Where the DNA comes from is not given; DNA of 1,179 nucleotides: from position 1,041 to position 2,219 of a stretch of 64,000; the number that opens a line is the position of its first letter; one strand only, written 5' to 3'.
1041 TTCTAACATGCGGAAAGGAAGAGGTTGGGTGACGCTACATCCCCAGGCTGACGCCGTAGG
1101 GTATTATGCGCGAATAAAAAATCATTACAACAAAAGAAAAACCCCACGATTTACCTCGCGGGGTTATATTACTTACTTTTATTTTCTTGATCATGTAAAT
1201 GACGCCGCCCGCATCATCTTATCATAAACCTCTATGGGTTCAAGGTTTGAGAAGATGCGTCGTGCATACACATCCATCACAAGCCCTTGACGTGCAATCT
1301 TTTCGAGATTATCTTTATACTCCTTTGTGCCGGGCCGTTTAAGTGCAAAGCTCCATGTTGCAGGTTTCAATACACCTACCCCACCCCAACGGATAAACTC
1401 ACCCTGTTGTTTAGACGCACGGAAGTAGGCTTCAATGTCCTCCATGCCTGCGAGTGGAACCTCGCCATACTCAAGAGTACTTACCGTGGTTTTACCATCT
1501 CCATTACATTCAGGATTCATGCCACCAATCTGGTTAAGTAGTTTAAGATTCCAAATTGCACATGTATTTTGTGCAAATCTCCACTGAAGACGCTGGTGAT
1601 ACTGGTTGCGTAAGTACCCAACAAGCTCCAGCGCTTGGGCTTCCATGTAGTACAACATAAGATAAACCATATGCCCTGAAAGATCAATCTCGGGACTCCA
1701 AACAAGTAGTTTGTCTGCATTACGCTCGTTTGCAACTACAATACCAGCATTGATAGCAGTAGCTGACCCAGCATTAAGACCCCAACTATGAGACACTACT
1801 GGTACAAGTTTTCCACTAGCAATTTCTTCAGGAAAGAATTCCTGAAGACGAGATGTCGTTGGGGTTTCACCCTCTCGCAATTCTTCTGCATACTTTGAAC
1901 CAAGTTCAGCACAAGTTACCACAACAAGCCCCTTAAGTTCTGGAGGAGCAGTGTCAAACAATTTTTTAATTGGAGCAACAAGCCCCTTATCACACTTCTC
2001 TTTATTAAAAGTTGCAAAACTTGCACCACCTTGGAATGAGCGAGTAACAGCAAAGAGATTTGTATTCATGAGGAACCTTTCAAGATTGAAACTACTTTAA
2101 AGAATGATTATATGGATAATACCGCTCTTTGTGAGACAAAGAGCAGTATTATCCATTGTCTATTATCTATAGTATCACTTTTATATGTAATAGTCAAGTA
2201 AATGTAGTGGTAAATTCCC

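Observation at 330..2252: A ~36-nt element duplicated just upstream of two promoters, flanking the IS200 remnant and the 292-aa gene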

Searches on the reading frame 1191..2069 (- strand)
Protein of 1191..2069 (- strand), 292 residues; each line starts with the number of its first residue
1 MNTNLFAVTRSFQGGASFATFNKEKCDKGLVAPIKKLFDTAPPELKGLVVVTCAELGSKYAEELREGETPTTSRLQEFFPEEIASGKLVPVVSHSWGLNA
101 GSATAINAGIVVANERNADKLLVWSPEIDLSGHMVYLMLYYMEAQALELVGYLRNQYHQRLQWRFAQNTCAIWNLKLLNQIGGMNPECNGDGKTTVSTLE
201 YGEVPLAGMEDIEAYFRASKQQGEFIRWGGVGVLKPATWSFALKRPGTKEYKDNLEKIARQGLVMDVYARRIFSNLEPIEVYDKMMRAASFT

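Call 7: search_protein_families(library=pfam, proteins=[window:1191-2069:-], max_evalue=0.01)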
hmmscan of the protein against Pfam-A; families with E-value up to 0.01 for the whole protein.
window:1191-2069:- (292 aa): 0 families

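Call 10: find_encoding_contigs(protein=window:1191-2069:-, flank=6000, max_places=10)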
Protein window:1191-2069:- (292 aa): 1 contig read that carries it; 1 place shown.
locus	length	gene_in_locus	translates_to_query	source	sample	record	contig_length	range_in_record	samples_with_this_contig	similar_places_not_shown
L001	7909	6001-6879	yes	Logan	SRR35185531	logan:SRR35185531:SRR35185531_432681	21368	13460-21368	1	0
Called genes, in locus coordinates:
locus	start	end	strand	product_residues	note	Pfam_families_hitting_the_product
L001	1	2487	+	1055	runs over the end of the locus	PF00873:ACR_tran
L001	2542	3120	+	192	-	-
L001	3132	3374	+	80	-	PF04304:DUF454 (weak)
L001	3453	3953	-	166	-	-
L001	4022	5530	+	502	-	PF03193:RsgA_GTPase (faint), PF00005:ABC_tran, PF00006:ATP-synt_ab (faint), PF00931:NB-ARC (faint), PF02463:SMC_N (faint), PF13555:AAA_29 (faint), PF20720:nSTAND3 (faint), PF00005:ABC_tran, +6 more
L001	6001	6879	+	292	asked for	-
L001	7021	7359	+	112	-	PF01797:Y1_Tnp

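Call 15: find_homologous_proteins(query=window:1191-2069:-)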
Query window:1191-2069:- (292 aa): 58 proteins with E <= 0.001 among 806 candidates.
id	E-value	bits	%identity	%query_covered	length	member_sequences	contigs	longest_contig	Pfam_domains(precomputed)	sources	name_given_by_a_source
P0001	5.6e-195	664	100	100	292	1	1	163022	-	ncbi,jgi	ncbi:MAG: hypothetical protein RI935_9 [Candidatus Parcubacteria bacterium]|jgi:hypothetical protein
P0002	1.2e-132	459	70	100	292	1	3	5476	-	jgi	jgi:hypothetical protein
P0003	6.9e-132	457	68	98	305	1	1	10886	-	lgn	-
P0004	7.6e-132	457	69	100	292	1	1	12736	-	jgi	jgi:hypothetical protein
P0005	6.4e-131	454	66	100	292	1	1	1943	-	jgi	-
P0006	3.5e-130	451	68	100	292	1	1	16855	-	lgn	-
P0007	2.1e-129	449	66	100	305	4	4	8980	-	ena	-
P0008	2.6e-129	448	67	100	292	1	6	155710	-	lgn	-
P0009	4.2e-126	438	66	100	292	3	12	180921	-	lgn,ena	-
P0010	2.4e-125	435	64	100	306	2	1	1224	-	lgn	-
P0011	6.8e-125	434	65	100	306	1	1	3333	-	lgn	-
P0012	1.1e-124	433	66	100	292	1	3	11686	-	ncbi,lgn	-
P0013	2.1e-124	432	64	100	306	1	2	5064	-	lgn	-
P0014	8.8e-124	430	65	99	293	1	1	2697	-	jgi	jgi:hypothetical protein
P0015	9.2e-124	430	63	99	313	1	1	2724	-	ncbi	-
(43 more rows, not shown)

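Call 21: find_encoding_contigs(protein=P0008, flank=5000, max_places=3)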
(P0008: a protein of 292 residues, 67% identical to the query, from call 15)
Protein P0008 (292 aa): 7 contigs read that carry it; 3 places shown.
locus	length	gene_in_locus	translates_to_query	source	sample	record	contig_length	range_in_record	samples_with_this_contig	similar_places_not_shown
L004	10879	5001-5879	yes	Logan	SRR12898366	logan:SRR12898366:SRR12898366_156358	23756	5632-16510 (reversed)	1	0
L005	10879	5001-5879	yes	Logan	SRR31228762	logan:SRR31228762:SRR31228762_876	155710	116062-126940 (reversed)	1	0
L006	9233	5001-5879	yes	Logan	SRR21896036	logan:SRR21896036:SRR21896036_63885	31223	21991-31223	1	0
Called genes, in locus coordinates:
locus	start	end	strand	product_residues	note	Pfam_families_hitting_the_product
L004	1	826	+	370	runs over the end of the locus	PF13439:Glyco_transf_4 (weak), PF20706:GT4-conflict (weak), PF00534:Glycos_transf_1, PF13692:Glyco_trans_1_4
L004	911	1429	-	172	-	PF06941:NT5C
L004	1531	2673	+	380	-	PF13439:Glyco_transf_4, PF13579:Glyco_trans_4_4, PF20706:GT4-conflict, PF00534:Glycos_transf_1, PF13692:Glyco_trans_1_4, PF13524:Glyco_trans_1_2 (weak)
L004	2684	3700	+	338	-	PF01933:CofD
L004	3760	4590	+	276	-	PF00892:EamA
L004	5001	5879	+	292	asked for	-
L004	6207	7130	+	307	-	-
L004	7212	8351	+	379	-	PF03721:UDPG_MGDP_dh_N, PF00984:UDPG_MGDP_dh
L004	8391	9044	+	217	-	PF13489:Methyltransf_23, PF13847:Methyltransf_31, PF08241:Methyltransf_11, PF08242:Methyltransf_12, PF13649:Methyltransf_25 (weak)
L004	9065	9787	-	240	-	PF01209:Ubie_methyltran, PF03141:Methyltransf_29 (faint), PF13489:Methyltransf_23, PF07021:MetW, PF13847:Methyltransf_31, PF08241:Methyltransf_11, PF08242:Methyltransf_12, PF13649:Methyltransf_25, +1 more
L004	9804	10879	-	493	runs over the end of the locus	PF03062:MBOAT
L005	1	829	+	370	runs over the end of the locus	PF13439:Glyco_transf_4 (weak), PF20706:GT4-conflict (weak), PF00534:Glycos_transf_1, PF13692:Glyco_trans_1_4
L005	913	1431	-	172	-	PF06941:NT5C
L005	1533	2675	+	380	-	PF13439:Glyco_transf_4, PF13579:Glyco_trans_4_4, PF20706:GT4-conflict, PF00534:Glycos_transf_1, PF13692:Glyco_trans_1_4, PF13524:Glyco_trans_1_2 (weak)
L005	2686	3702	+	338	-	PF01933:CofD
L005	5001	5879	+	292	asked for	-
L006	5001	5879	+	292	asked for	-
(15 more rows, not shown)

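Call 22: find_encoding_contigs(protein=P0009, flank=5000, max_places=3)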
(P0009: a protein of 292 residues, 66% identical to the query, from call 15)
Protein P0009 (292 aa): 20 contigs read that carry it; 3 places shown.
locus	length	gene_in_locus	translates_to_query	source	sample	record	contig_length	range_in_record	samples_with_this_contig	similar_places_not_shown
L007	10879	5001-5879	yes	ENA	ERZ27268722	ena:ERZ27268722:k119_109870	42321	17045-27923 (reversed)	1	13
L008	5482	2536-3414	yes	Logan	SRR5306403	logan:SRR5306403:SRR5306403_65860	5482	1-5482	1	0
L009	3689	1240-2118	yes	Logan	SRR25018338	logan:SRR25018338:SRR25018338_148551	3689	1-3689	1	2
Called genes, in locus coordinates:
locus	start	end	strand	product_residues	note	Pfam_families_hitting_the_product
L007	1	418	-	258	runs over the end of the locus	PF00121:TIM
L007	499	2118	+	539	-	PF25917:BSH_RND (weak), PF25973:BSH_CzcB (faint), PF25954:Beta-barrel_RND_2 (faint), PF25881:HH_YBHG (faint), PF26002:Beta-barrel_AprE (faint), PF25990:Beta-barrel_YknX (weak)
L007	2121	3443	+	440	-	PF02687:FtsX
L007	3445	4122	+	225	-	PF00005:ABC_tran, PF02463:SMC_N (weak), PF13304:AAA_21 (faint)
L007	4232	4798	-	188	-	-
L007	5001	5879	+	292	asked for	-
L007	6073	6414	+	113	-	-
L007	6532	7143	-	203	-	-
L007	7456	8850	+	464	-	PF08529:NusA_N, PF00575:S1 (weak), PF13184:KH_NusA_1st, PF26594:KH_NusA_2nd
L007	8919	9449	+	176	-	PF00719:Pyrophosphatase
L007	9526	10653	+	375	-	PF05697:Trigger_N, PF05698:Trigger_C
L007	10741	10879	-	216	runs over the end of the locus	PF01545:Cation_efflux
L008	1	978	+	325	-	?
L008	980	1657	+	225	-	PF00005:ABC_tran, PF02463:SMC_N (weak), PF13304:AAA_21 (faint)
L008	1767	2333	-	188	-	-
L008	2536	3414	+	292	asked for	-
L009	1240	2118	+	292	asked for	-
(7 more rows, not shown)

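Call 23: find_encoding_contigs(protein=P0004, flank=5000, max_places=3)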
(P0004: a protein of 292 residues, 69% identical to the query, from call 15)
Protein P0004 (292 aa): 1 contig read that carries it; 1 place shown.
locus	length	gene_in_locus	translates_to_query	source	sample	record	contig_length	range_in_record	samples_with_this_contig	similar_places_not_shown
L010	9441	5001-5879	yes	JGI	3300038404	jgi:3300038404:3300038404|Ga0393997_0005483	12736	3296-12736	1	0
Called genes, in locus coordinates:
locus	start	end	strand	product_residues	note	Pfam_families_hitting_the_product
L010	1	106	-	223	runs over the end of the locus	-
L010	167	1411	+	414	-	PF13439:Glyco_transf_4, PF13579:Glyco_trans_4_4 (weak), PF00534:Glycos_transf_1, PF13692:Glyco_trans_1_4, PF13524:Glyco_trans_1_2, PF20706:GT4-conflict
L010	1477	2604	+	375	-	PF13579:Glyco_trans_4_4, PF13439:Glyco_transf_4 (weak), PF00534:Glycos_transf_1, PF13692:Glyco_trans_1_4, PF13524:Glyco_trans_1_2 (weak)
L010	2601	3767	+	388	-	PF13579:Glyco_trans_4_4, PF13439:Glyco_transf_4, PF20706:GT4-conflict, PF00534:Glycos_transf_1, PF13692:Glyco_trans_1_4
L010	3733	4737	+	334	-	PF01933:CofD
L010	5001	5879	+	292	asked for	-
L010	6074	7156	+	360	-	PF03721:UDPG_MGDP_dh_N, PF00984:UDPG_MGDP_dh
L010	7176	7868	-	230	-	PF01209:Ubie_methyltran (weak), PF13489:Methyltransf_23, PF13847:Methyltransf_31, PF08241:Methyltransf_11, PF08242:Methyltransf_12, PF13649:Methyltransf_25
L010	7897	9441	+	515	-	?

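Call 51: search_solved_structures(query=A2, max_evalue=1)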
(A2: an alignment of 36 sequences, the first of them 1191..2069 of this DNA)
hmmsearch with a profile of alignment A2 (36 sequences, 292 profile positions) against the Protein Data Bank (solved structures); distinct sequences matched with E-value up to 1: 0.
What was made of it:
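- On GT-A fold glycosyltransferases (cargo protein): No PDB match to the sequence profile (call 51).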

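Call 53: predict_structure(alignment_id=A2)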
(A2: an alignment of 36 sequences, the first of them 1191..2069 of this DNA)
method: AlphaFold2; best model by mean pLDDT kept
length: 292 residues; sequences in the alignment: 36
mean_pLDDT: 95.4   pTM: 0.92
mean pLDDT of the five models: 95.4, 95.3, 94.9, 94.6, 94.3
residues with pLDDT >= 90: 266; 70-90: 23; 50-70: 3; < 50: 0
segments of 3 or more residues with pLDDT < 50: none
pLDDT, mean of each block of 10 residues (from residue 1): 92 96 96 97 98 96 97 98 98 95 96 98 96 97 98 93 93 98 97 94 94 98 98 93 77 88 97 98 98 95
secondary structure, 60 per line:
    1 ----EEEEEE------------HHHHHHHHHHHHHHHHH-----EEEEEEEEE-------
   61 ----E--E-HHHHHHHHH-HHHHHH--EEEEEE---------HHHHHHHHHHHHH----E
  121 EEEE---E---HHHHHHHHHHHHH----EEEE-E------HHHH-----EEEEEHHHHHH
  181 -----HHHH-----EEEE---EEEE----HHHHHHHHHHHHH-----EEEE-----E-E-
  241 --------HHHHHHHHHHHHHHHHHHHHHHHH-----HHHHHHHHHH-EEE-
elements in order: E5-10 H23-39 E45-53 H70-78 H80-85 E88-93 H103-115 E120-124 H132-144 E149-152 H161-164 E170-174 H175-180 H186-189 E195-198 E202-205 H210-222 E228-231 H249-272 H278-287 E289-291

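Call 56: fold_search(model_id=the predicted structure, library=pdb)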
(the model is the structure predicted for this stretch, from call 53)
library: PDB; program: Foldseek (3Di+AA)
matches with E <= 10: 1090; with E <= 0.001: 116
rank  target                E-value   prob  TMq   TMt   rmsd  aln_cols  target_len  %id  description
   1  8bz5_A                1.1e-06  1.00  0.49  0.26   6.3       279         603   13  Crystal structure of the L. monocytogenes RmlT in complex with HEPES (released 2023-12-27)
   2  8bz7_E                1.2e-06  1.00  0.50  0.26   6.4       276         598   13  Crystal structure of the L. monocytogenes RmlT in complex with TDP-rhamnose (released 2023-12-27)
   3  8bz5_B                1.3e-06  1.00  0.50  0.27   5.8       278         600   12  Crystal structure of the L. monocytogenes RmlT in complex with HEPES (released 2023-12-27)
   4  8bz4_A                1.4e-06  1.00  0.56  0.30   5.7       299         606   13  Crystal structure of the apo form of the L. monocytogenes RmlT (released 2023-12-27)
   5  8bz7_D                1.5e-06  1.00  0.50  0.27   5.9       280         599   14  Crystal structure of the L. monocytogenes RmlT in complex with TDP-rhamnose (released 2023-12-27)
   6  8bz5_C                1.7e-06  1.00  0.49  0.26   6.4       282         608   12  Crystal structure of the L. monocytogenes RmlT in complex with HEPES (released 2023-12-27)
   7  6yv7_B                2.2e-06  1.00  0.53  0.45  14.0       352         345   10  Mannosyltransferase PcManGT from Pyrobaculum calidifontis (released 2020-07-22)
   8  8bz7_C                2.8e-06  1.00  0.51  0.27   5.6       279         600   12  Crystal structure of the L. monocytogenes RmlT in complex with TDP-rhamnose (released 2023-12-27)
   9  8bz7_B                3.0e-06  1.00  0.50  0.26   6.1       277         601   13  Crystal structure of the L. monocytogenes RmlT in complex with TDP-rhamnose (released 2023-12-27)
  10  8bz7_A                4.4e-06  1.00  0.51  0.27   6.2       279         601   14  Crystal structure of the L. monocytogenes RmlT in complex with TDP-rhamnose (released 2023-12-27)
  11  8bz5_D                4.4e-06  1.00  0.46  0.25   6.9       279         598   12  Crystal structure of the L. monocytogenes RmlT in complex with HEPES (released 2023-12-27)
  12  5tzi                  4.6e-06  1.00  0.50  0.44   6.6       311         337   10  Crystal structure of S. aureus TarS 1-349 (released 2017-01-04)
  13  9omk_B                4.9e-06  1.00  0.53  0.59   5.5       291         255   14  WrtF fucosyltransferase - trisaccharide acceptor (released 2025-10-29)
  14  9omj_A                5.3e-06  1.00  0.54  0.58   5.0       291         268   13  WrtF fucosyltransferase - GDP-beta-L-fucose (released 2025-10-29)
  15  2y4j_A                5.3e-06  1.00  0.44  0.35   6.2       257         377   10  MANNOSYLGLYCERATE SYNTHASE IN COMPLEX WITH LACTATE (released 2011-02-02)
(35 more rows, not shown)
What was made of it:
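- On GT-A fold glycosyltransferases (cargo protein): Foldseek PDB hits to RmlT, TarS, WrtF and mannosylglycerate synthase, E about 1e-6, TM about 0.5 (calls 53, 56).
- The AlphaFold2 model has pLDDT 95, and the best PDB matches are GT-A glycosyltransferases (RmlT, TarS, WrtF; E about 1e-6; calls 53, 56).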
